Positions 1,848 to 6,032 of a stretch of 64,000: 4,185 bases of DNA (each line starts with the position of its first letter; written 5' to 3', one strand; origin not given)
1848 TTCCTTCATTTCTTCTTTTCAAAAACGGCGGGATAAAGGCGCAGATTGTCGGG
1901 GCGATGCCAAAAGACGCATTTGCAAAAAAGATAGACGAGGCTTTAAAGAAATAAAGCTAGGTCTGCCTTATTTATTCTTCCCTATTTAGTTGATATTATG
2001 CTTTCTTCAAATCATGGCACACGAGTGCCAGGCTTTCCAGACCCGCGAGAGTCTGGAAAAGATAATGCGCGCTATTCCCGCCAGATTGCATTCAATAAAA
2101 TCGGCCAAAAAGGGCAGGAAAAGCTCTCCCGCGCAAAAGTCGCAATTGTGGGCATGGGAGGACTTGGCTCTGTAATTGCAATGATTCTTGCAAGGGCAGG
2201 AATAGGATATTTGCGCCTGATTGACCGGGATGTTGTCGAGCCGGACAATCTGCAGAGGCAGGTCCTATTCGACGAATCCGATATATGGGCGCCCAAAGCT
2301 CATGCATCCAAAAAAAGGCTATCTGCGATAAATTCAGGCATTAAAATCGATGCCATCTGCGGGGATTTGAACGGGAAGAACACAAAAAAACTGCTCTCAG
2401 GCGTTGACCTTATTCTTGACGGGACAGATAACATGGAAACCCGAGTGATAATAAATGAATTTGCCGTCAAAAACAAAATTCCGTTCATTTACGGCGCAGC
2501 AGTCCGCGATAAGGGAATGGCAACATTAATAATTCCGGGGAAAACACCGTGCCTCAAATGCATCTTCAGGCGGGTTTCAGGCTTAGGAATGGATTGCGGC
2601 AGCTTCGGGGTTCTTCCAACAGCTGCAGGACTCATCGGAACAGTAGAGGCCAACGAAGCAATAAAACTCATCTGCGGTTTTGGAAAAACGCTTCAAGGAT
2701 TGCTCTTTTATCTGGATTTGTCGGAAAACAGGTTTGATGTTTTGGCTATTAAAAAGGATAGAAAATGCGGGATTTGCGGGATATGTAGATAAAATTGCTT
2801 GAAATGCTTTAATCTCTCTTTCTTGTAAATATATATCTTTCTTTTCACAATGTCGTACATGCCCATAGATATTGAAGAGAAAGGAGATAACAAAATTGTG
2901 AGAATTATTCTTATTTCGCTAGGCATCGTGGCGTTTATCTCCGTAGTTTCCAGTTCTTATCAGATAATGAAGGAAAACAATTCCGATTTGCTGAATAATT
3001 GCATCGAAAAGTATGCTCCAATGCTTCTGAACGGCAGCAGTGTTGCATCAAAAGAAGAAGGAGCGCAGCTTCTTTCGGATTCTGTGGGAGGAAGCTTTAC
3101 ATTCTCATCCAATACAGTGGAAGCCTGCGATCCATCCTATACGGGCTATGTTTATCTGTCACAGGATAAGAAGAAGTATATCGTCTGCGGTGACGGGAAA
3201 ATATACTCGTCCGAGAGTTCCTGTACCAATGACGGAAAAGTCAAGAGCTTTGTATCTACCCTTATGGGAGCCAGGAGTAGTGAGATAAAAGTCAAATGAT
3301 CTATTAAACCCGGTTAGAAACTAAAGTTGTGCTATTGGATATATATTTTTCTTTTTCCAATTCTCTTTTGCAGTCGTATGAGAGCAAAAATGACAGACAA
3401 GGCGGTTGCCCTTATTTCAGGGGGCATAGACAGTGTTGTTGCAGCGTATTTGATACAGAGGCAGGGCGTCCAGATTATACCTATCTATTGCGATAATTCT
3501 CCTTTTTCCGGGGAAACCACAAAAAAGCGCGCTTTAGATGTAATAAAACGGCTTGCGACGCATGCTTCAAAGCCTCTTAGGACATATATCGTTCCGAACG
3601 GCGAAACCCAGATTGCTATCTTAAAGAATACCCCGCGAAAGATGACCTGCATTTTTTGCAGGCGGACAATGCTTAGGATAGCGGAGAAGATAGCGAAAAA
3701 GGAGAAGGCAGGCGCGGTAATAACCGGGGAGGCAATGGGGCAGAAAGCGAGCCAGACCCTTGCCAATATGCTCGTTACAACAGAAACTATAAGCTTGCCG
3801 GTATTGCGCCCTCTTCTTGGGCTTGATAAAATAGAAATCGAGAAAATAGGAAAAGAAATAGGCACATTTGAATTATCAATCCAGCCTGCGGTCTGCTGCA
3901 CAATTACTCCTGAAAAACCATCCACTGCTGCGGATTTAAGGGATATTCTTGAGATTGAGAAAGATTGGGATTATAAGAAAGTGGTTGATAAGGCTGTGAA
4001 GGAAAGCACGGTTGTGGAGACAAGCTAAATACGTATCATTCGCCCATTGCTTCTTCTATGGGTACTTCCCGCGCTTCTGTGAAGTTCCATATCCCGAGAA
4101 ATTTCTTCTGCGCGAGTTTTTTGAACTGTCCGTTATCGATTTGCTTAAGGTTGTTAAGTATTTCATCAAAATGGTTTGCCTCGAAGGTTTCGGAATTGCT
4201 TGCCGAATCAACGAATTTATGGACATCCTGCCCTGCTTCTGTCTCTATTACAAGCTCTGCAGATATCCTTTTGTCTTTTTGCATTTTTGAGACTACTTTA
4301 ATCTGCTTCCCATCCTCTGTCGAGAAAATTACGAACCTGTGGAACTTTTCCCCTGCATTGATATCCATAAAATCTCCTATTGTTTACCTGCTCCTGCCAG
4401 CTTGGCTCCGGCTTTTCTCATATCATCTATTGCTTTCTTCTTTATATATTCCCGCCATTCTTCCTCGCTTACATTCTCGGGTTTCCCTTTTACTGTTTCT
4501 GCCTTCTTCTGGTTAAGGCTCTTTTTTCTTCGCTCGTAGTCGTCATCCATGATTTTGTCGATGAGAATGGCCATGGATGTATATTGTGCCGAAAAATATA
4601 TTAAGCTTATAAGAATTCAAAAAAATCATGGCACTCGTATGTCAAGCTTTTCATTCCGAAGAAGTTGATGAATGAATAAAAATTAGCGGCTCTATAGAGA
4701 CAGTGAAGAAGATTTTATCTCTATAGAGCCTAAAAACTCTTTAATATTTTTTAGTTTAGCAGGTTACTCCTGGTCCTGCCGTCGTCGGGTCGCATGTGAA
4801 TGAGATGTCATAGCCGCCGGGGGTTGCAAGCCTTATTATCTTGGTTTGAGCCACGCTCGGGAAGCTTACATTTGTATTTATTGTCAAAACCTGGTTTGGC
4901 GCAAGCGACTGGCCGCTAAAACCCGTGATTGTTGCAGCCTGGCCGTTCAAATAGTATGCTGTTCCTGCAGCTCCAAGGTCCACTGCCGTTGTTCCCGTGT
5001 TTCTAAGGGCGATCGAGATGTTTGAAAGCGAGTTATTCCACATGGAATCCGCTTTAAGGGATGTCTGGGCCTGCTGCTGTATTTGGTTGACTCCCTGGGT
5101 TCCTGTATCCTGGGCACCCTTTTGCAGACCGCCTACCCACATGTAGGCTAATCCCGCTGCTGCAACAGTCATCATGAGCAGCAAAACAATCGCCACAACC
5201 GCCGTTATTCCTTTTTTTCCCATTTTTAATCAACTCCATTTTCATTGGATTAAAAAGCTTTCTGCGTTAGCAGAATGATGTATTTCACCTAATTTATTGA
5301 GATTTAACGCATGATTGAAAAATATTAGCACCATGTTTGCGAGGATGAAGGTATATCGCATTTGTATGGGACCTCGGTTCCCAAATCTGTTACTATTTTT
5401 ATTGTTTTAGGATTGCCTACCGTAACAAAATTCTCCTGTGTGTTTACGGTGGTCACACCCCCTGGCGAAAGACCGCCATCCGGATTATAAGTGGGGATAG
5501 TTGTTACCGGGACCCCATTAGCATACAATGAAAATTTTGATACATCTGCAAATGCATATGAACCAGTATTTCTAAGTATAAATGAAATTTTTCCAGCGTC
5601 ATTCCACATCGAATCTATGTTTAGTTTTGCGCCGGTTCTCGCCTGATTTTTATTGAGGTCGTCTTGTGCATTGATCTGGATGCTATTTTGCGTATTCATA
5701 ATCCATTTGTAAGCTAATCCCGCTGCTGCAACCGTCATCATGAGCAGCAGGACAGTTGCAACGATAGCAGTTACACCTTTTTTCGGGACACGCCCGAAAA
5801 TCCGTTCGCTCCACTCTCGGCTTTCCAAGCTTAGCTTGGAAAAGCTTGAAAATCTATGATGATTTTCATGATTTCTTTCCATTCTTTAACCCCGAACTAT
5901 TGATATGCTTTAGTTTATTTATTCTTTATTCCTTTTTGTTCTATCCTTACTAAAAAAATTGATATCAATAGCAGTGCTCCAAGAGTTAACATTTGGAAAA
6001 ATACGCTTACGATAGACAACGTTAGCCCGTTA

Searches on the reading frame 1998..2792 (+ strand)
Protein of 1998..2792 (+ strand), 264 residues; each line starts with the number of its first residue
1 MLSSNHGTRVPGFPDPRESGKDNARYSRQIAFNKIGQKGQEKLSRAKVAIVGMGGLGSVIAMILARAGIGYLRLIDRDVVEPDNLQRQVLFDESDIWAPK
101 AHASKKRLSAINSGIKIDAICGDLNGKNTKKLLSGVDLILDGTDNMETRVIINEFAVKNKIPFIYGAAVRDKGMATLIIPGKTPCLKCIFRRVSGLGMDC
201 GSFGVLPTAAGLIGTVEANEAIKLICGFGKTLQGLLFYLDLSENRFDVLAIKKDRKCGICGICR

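Call 54: search_protein_families(library=pfam, proteins=[window:1998-2792:+], max_evalue=0.001)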
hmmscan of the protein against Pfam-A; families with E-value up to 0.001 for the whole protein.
window:1998-2792:+ (264 aa): 1 family
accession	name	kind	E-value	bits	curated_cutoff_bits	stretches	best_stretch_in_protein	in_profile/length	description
PF00899.27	ThiF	-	5.5e-71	238.9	28.1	1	26-257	1-236/238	ThiF family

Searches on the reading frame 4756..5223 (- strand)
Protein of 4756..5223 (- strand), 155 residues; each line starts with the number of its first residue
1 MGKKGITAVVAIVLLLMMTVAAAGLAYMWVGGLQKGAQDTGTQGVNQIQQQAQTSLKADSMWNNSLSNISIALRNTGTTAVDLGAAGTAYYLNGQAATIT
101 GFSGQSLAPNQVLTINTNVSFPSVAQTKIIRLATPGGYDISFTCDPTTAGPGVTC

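Call 11: search_protein_families(library=pfam, proteins=[window:4756-5223:-], max_evalue=0.01)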
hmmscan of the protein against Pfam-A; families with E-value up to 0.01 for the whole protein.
window:4756-5223:- (155 aa): 2 families
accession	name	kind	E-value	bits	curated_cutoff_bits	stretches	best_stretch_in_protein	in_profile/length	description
PF01917.21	Arch_flagellin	-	4e-05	24.4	29.5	1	7-113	7-124/162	Archaebacterial flagellin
PF07705.17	CARDB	-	0.00062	20.4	22.7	1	53-145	7-84/101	CARDB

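Call 12: search_protein_families(library=ncbifam, proteins=[window:4756-5223:-], max_evalue=0.01)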
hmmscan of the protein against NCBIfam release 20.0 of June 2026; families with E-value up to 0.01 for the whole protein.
window:4756-5223:- (155 aa): 4 families
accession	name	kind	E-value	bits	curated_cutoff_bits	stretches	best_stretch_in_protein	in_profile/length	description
NF046073.1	UpsA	equivalog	2.1e-06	27.9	130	1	3-119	1-104/136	pilin subunit UpsA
TIGR02537.2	arch_flag_Nterm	domain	2.5e-06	26.9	20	1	3-33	2-32/33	archaellin/type IV pilin N-terminal domain-containing protein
NF052590.1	ArlF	equivalog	0.00053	20.2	110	1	7-86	6-84/137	archaellum stator protein ArlF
NF052591.1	ArlG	equivalog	0.00099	19.1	110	1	1-118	1-124/148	archaellum stator protein ArlG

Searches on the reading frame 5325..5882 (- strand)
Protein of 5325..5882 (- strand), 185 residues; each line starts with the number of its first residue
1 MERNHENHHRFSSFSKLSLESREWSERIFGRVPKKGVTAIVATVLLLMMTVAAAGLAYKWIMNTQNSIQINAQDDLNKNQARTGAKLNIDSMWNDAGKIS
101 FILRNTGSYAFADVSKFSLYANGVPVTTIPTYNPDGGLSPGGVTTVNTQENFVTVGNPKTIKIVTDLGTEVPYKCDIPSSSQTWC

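Call 11: search_protein_families(library=pfam, proteins=[window:5325-5882:-], max_evalue=0.01)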
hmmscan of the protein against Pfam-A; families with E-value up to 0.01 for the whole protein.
window:5325-5882:- (185 aa): 0 families

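Call 12: search_protein_families(library=ncbifam, proteins=[window:5325-5882:-], max_evalue=0.01)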
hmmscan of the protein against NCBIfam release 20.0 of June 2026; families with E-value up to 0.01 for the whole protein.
window:5325-5882:- (185 aa): 3 families
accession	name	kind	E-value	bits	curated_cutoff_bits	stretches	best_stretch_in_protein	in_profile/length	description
NF046073.1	UpsA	equivalog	6.7e-08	32.8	130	1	34-174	1-129/136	pilin subunit UpsA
TIGR02537.2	arch_flag_Nterm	domain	2.1e-07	30.3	20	1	34-58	2-26/33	archaellin/type IV pilin N-terminal domain-containing protein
NF052590.1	ArlF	equivalog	8.1e-05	22.8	110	1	40-168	6-136/137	archaellum stator protein ArlF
